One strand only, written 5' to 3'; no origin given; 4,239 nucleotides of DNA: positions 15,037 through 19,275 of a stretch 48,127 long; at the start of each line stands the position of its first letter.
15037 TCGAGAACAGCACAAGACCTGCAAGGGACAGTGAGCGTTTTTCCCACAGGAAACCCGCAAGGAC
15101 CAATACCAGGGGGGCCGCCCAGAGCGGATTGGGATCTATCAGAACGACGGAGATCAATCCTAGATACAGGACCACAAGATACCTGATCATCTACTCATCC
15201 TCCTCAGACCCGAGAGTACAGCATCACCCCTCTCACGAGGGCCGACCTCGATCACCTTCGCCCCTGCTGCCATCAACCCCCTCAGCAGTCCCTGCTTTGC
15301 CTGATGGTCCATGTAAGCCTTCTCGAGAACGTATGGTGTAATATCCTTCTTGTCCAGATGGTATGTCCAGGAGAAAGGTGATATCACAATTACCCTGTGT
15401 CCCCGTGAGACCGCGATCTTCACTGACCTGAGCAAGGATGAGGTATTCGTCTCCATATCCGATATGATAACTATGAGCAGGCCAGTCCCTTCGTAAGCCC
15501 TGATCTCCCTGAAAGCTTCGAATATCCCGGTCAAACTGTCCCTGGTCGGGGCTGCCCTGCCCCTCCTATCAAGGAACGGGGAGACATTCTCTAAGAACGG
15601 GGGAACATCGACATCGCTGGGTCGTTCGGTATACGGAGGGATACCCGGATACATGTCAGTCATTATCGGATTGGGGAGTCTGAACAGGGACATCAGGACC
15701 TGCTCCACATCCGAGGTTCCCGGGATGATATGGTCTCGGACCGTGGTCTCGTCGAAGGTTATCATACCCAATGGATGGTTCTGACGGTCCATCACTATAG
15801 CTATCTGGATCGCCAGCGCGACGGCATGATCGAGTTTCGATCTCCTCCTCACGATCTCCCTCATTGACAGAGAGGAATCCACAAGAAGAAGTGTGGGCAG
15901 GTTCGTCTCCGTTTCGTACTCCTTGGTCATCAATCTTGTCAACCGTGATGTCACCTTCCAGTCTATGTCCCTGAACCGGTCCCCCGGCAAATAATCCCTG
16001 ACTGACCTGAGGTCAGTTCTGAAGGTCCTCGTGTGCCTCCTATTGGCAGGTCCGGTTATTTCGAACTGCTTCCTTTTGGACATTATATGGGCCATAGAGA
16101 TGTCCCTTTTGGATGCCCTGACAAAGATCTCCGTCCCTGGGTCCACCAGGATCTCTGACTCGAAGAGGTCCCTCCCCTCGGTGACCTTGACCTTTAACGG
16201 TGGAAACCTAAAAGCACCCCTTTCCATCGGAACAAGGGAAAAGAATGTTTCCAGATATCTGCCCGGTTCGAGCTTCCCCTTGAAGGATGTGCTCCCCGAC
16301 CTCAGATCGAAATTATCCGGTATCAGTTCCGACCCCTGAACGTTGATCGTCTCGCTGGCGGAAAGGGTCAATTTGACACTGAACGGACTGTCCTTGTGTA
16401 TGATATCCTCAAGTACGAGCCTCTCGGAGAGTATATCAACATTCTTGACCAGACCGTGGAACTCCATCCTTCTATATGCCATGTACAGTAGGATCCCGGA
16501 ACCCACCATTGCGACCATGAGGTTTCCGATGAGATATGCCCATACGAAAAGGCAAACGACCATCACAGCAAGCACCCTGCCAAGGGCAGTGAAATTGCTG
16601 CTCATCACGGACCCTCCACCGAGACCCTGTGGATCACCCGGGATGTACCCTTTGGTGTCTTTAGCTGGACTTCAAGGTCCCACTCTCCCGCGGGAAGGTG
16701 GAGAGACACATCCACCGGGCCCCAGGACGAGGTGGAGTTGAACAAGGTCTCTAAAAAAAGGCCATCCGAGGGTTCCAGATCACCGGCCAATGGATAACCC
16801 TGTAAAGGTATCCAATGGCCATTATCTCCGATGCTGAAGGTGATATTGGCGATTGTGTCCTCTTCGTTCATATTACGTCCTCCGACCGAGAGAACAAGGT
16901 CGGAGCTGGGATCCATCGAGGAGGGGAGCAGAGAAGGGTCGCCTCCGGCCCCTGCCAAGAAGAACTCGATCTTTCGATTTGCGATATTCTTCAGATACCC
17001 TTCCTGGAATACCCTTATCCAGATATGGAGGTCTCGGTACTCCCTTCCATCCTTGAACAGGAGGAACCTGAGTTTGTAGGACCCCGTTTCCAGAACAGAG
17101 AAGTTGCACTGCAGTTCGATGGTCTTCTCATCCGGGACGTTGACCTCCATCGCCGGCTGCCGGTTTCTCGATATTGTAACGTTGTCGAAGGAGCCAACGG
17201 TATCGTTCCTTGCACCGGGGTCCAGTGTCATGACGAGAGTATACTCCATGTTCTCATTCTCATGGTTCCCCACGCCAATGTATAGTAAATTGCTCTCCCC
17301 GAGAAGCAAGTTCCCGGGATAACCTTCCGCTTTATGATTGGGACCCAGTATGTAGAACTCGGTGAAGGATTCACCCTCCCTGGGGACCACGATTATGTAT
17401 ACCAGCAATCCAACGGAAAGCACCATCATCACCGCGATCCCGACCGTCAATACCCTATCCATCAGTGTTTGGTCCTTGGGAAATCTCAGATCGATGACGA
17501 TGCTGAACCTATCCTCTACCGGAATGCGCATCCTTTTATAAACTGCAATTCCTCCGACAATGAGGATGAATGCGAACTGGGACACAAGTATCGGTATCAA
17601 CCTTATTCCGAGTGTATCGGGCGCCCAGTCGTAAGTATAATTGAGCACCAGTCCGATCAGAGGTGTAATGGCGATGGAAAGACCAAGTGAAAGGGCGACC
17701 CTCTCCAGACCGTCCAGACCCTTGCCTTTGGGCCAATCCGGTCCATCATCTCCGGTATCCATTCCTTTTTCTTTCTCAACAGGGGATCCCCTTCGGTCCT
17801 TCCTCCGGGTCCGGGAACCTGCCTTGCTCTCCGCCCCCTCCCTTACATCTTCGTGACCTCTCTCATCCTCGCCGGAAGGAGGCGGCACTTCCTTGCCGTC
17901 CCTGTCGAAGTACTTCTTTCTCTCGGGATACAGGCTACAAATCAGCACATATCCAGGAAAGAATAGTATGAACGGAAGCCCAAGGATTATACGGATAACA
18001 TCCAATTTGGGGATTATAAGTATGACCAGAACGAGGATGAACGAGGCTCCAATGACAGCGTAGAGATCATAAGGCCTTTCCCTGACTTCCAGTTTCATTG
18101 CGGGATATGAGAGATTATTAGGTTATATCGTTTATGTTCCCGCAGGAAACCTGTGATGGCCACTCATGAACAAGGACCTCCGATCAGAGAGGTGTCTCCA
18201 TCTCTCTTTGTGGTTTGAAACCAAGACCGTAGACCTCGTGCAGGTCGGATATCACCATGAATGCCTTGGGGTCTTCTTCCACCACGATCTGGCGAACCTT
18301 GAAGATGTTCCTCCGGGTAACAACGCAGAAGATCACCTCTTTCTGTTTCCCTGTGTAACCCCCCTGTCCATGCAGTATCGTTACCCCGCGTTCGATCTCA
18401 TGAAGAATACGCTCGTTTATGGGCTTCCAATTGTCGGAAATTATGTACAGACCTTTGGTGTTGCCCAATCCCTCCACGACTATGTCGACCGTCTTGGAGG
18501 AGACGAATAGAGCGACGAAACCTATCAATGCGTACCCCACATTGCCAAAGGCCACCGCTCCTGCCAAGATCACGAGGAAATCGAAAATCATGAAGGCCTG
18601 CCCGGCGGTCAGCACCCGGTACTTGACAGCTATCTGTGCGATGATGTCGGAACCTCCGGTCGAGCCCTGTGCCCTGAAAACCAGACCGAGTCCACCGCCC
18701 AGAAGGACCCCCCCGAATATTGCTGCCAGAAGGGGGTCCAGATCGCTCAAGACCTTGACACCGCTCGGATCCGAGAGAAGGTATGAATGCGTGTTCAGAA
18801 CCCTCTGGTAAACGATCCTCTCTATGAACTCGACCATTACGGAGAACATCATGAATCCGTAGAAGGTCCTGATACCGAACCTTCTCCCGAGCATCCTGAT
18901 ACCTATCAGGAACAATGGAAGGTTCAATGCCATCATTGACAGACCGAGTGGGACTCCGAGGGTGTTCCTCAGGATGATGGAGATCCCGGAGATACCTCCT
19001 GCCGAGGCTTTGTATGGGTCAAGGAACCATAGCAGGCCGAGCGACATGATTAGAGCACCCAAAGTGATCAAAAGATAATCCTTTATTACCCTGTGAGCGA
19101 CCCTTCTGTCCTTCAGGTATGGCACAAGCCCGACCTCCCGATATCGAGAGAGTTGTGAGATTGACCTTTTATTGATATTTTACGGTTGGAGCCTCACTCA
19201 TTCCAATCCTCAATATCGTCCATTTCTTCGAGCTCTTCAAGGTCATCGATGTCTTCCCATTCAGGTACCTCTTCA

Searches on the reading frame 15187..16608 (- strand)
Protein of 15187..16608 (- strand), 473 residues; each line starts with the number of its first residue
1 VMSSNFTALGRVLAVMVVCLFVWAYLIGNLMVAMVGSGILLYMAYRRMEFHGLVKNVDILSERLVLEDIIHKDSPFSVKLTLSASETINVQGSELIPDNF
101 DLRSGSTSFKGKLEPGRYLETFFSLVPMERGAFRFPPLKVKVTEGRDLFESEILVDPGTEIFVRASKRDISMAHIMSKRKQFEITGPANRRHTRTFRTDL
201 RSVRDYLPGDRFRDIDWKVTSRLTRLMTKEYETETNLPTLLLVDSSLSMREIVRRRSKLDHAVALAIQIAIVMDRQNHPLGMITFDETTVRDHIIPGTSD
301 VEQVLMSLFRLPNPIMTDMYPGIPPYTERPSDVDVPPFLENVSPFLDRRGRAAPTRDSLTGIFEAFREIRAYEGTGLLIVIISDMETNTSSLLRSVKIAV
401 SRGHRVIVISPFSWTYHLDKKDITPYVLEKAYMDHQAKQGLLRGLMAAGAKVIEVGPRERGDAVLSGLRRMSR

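Call 6: search_protein_families(library=pfam, proteins=[window:15187-16608:-], max_evalue=0.01)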
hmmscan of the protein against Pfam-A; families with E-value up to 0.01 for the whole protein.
window:15187-16608:- (473 aa): 3 families
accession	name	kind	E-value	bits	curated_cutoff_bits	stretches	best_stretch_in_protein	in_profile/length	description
PF01882.25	DUF58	-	1.6e-21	76.9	23.4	1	202-408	1-165/216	Protein of unknown function DUF58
PF13519.12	VWA_2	-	0.00019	22.5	27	1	239-311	1-69/107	von Willebrand factor type A domain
PF05762.20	VWA_CoxE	-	0.0051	16.7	26.4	0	357-412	127-188/222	VWA domain containing CoxE-like protein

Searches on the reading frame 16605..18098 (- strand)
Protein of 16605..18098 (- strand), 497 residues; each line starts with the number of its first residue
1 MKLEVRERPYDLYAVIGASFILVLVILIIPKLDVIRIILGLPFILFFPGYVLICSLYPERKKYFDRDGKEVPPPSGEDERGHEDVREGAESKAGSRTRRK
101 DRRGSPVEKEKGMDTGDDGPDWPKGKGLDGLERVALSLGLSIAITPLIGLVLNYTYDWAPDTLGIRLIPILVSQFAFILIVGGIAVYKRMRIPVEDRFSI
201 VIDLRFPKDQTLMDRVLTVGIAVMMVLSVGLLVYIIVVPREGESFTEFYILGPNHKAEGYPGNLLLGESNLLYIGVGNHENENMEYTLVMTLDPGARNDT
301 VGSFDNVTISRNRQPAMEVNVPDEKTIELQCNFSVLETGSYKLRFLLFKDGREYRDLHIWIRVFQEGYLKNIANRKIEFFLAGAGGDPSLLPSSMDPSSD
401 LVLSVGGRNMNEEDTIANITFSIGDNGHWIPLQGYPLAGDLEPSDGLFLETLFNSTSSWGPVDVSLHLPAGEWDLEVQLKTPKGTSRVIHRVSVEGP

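Call 6: search_protein_families(library=pfam, proteins=[window:16605-18098:-], max_evalue=0.01)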
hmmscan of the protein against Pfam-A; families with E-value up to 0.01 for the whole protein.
window:16605-18098:- (497 aa): 1 family
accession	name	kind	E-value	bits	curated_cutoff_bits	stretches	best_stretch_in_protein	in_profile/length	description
PF07760.16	DUF1616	-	3.5e-68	230.5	31.6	1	18-361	5-306/307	Protein of unknown function (DUF1616)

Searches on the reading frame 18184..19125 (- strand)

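Call 6: search_protein_families(library=pfam, proteins=[window:18184-19125:-], max_evalue=0.01)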
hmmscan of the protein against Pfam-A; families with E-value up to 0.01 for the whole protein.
window:18184-19125:- (313 aa): 2 families
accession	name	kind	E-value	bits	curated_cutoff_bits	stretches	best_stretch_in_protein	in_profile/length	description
PF02588.21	YitT_membrane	-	8.7e-56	189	24.3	1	16-240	1-204/205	Uncharacterised 5xTM membrane BCR, YitT family COG1284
PF10035.14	DUF2179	-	7e-24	83.9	22.8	1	246-300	1-55/55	Uncharacterized protein conserved in bacteria (DUF2179)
